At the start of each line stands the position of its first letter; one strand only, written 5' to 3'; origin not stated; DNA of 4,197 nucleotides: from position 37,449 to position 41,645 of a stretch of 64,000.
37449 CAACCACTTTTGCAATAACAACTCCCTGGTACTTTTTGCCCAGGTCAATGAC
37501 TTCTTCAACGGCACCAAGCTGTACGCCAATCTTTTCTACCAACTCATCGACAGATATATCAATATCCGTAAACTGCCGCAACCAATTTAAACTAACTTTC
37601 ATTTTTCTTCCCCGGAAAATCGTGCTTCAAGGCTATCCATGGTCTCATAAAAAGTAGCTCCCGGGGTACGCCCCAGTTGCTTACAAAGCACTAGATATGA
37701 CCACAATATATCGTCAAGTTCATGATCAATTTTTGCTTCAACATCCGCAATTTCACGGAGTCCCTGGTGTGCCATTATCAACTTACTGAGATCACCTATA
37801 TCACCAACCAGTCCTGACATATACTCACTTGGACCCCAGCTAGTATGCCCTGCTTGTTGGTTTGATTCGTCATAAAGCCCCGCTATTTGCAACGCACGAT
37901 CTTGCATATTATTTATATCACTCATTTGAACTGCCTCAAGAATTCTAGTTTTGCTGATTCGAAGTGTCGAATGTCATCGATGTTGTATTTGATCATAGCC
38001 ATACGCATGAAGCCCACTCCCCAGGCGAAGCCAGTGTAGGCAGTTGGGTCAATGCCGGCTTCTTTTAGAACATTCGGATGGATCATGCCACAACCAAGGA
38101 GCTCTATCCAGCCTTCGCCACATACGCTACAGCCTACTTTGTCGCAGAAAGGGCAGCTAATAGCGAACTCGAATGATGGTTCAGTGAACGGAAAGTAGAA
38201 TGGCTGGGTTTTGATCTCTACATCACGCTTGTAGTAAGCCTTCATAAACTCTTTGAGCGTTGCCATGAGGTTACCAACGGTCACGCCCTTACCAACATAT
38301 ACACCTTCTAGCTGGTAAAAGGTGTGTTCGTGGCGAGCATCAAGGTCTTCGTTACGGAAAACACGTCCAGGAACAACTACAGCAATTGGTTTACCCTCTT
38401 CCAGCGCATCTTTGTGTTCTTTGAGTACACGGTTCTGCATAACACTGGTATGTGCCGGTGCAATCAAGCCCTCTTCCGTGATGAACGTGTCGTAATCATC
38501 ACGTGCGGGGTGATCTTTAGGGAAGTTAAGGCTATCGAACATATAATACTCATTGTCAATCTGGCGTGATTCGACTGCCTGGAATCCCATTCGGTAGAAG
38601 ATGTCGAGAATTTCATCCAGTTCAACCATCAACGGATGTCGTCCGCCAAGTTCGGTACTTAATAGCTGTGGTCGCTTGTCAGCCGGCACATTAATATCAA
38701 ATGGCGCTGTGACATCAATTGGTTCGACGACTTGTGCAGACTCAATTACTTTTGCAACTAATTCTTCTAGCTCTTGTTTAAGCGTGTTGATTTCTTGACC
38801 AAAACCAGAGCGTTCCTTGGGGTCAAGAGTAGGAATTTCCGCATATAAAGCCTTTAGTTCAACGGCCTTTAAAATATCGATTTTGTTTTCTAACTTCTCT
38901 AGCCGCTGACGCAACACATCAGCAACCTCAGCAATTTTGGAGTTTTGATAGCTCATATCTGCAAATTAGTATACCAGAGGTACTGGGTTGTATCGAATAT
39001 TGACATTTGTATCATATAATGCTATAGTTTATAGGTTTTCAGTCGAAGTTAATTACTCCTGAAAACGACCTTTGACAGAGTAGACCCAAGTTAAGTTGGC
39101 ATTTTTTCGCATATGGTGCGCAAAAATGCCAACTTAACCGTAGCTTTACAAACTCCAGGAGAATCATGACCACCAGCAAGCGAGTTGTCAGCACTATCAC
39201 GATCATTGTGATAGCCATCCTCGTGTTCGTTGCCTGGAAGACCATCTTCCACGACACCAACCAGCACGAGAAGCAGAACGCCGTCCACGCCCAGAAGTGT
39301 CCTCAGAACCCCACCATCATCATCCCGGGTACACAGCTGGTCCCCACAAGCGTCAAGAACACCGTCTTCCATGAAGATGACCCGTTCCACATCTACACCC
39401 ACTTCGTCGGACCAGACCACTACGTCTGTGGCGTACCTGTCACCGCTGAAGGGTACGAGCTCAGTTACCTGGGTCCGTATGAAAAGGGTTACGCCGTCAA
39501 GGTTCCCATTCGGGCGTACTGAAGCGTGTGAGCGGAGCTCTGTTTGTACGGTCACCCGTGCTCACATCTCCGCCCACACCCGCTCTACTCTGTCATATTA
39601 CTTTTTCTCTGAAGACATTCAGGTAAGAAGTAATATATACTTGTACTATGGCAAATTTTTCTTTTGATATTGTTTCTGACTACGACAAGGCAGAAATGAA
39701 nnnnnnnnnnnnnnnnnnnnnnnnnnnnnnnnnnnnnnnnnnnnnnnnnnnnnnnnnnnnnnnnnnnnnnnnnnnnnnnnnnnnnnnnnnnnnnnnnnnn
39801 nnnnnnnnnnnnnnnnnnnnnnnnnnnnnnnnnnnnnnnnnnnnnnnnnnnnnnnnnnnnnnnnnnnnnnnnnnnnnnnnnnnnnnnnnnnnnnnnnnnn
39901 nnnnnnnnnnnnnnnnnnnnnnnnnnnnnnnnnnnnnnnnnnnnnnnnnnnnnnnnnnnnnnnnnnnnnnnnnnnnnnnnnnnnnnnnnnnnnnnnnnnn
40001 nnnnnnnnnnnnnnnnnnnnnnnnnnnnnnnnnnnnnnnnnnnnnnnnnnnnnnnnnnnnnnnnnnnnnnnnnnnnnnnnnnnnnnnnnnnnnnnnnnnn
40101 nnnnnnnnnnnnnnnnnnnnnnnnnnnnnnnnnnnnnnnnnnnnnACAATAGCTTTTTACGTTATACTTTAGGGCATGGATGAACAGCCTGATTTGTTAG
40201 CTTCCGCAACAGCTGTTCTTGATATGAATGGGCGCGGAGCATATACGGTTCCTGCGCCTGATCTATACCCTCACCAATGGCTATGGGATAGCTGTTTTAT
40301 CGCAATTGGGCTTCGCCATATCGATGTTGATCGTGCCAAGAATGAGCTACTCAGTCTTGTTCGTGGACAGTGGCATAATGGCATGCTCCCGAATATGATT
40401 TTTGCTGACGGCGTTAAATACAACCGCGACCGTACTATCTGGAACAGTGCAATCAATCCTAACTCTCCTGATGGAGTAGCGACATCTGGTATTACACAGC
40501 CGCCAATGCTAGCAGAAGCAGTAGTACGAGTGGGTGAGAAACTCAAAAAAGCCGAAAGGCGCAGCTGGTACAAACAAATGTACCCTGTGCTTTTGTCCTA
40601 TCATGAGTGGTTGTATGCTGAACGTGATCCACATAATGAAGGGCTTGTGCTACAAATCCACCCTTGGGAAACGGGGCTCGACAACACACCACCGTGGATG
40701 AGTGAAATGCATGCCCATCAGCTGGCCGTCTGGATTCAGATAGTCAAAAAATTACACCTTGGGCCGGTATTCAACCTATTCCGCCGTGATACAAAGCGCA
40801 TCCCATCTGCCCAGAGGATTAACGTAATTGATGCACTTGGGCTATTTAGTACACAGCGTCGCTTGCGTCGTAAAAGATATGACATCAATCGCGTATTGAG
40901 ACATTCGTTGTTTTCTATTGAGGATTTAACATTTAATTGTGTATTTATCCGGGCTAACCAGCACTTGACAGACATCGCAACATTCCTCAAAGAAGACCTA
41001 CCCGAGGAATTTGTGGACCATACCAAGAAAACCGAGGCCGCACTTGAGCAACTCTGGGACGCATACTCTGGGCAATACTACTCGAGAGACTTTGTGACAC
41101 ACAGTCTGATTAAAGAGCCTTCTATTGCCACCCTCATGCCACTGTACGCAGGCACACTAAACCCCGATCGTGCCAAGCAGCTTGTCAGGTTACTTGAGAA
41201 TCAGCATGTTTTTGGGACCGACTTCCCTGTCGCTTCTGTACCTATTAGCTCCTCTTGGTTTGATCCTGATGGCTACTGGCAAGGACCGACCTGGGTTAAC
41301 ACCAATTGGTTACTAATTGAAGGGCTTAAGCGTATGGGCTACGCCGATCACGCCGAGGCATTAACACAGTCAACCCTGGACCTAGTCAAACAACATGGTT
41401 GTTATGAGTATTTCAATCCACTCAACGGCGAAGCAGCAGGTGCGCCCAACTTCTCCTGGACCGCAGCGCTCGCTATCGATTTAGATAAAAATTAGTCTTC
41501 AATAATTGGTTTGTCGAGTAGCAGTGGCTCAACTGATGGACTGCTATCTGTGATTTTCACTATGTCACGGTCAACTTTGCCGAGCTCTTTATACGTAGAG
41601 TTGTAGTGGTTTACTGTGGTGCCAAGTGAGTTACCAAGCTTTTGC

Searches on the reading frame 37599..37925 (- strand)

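Call 8: search_protein_families(library=pfam, proteins=[window:37599-37925:-], max_evalue=1)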
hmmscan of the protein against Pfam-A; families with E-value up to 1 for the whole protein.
window:37599-37925:- (108 aa): 2 families
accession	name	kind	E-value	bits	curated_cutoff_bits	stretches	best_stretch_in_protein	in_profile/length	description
PF03819.22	MazG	-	0.039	14.7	22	1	36-96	7-59/74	MazG nucleotide pyrophosphohydrolase domain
PF23078.2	HTH_CHD6-9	-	0.058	13.7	27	1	52-88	50-86/105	Chromodomain-helicase-DNA-binding protein 6-9, tri-helical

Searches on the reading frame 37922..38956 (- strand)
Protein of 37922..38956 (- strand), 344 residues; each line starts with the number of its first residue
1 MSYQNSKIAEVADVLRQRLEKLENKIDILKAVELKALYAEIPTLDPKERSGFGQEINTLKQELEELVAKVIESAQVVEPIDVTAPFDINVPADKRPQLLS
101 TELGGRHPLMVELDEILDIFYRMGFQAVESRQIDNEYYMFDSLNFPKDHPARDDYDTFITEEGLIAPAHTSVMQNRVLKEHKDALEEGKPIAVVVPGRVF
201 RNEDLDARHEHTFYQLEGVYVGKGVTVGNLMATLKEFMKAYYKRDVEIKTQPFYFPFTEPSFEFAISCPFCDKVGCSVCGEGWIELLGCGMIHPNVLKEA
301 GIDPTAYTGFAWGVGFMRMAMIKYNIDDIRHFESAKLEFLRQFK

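Call 16: find_related_loci(query=window:37922-38956:-, collection=genome_contigs, flank=5000)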
Query window:37922-38956:- (344 aa) in genome_contigs; peptide patterns used: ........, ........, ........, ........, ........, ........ (x = any residue, [..] = any of these).
208 stretches matched a pattern; 20 encode a relative of the query (tblastn E <= 1e-3); 20 distinct loci.
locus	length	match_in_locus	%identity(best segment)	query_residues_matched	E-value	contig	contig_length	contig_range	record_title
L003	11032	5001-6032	84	1-344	0e+0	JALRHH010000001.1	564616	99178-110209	MAG: Candidatus Saccharimonadia bacterium isolate MYJ.17 NODE_1_length_564616_cov_19.245983, whole genome shotgun sequen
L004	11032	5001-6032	83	1-344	0e+0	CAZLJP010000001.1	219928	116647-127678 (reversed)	MAG TPA_asm: uncultured Candidatus Saccharibacteria bacterium isolate SRP193066_co1_131 genome assembly, contig: NODE_81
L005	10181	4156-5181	83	1-344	0e+0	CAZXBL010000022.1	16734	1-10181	MAG TPA_asm: uncultured Candidatus Saccharibacteria bacterium isolate binchicken_co174_40 genome assembly, contig: NODE_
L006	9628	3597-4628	82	1-344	0e+0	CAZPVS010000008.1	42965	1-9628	MAG TPA_asm: uncultured Candidatus Saccharibacteria bacterium isolate SRP329715_co1_113 genome assembly, contig: NODE_11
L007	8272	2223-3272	72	1-344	2e-178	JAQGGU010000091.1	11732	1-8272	MAG: Candidatus Saccharibacteria bacterium isolate RYN_415 scaffold_3565227, whole genome shotgun sequence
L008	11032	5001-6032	70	1-343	9e-175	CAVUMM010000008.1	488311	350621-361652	MAG: uncultured Candidatus Saccharibacteria bacterium isolate MFD06435.bin.1.175 genome assembly, contig: contig_74390,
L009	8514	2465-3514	69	1-343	5e-170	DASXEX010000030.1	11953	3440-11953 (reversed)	MAG TPA_asm: Candidatus Saccharimonadales bacterium isolate SMAG_U5123 k141_1049362, whole genome shotgun sequence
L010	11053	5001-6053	69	1-344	3e-170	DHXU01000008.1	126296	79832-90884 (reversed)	MAG TPA_asm: Candidatus Saccharibacteria bacterium UBA5148 UBA5148_contig_524, whole genome shotgun sequence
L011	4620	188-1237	68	1-343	2e-172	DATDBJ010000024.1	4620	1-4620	MAG TPA_asm: Candidatus Saccharimonadales bacterium isolate SMAG_U119 k141_1652266, whole genome shotgun sequence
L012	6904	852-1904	70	1-344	2e-171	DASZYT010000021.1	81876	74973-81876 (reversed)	MAG TPA_asm: Candidatus Saccharimonadales bacterium isolate SMAG_U6217 k141_251698, whole genome shotgun sequence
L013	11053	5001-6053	67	1-344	1e-164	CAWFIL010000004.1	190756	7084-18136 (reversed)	MAG: uncultured bacterium isolate MFD02134.bin.2.167 genome assembly, contig: contig_38876, whole genome shotgun sequenc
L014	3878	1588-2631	67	3-343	4e-170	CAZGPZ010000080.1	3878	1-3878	MAG TPA_asm: uncultured Candidatus Saccharibacteria bacterium isolate SRP193066_co1_238 genome assembly, contig: NODE_22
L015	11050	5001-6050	67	1-343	5e-163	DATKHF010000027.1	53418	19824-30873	MAG TPA_asm: Candidatus Saccharimonadales bacterium isolate SMAG_U14570 k141_133510, whole genome shotgun sequence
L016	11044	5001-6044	64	1-343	3e-151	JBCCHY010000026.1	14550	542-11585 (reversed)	MAG: Patescibacteria group bacterium isolate P01_B01_bin.78 k141_679190_length_14550_cov_10.0000, whole genome shotgun s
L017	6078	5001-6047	62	1-343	4e-147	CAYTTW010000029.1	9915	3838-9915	MAG TPA_asm: uncultured Candidatus Saccharibacteria bacterium isolate SRP200132_co1_589 genome assembly, contig: NODE_12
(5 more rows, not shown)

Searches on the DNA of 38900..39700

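Call 22: search_rna_families(source=window, start=38900, end=39700, threshold=evalue, max_evalue=10)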
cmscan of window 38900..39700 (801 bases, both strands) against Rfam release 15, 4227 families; matches with E-value up to 10: 7.
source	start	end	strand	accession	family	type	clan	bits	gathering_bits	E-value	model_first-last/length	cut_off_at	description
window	39575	39693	+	RF00443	SNORA27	Gene; snRNA; snoRNA; HACA-box;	CL00032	19.7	64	0.66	1-127/127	no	Small nucleolar RNA SNORA27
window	39596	39637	+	RF03217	mir-3167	Gene; miRNA;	-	17.4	86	4.2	1-59/59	no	mir-3167 microRNA precursor family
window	39093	39135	-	RF03897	mir-4077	Gene; miRNA;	-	17.2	83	5.4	1-56/56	no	mir-4077 microRNA precursor family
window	39060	39130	-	RF01935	bxd_7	Gene; lncRNA;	-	15.9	60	3.2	1-66/66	no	Bithoraxoid conserved region 7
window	39592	39671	+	RF01155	snoR101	Gene; snRNA; snoRNA; CD-box;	-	14.3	40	4.4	1-66/66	no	Small nucleolar RNA snoR101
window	39506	39624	+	RF01956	NEAT1_2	Gene; lncRNA;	-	12.1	60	7.6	1-116/116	no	Nuclear enriched abundant transcript 1 conserved region 2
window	39301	39324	-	RF01152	sR1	Gene; snRNA; snoRNA; CD-box;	-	11.2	45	3.5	30-57/57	no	Small nucleolar RNA sR1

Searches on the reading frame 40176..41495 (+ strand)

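Call 8: search_protein_families(library=pfam, proteins=[window:40176-41495:+], max_evalue=1)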
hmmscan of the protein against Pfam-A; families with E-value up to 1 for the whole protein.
window:40176-41495:+ (439 aa): 3 families
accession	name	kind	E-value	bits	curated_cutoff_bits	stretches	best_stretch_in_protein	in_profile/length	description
PF22422.2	MGH1-like_GH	-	2.6e-93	313.9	27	1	31-429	1-356/356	Mannosylglycerate hydrolase MGH1-like glycoside hydrolase domain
PF01204.24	Trehalase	-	3.9e-14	52.9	21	1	107-406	179-464/512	Trehalase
PF03200.22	Glyco_hydro_63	-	2.3e-07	30.4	22.4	1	309-426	340-479/492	Glycosyl hydrolase family 63 C-terminal domain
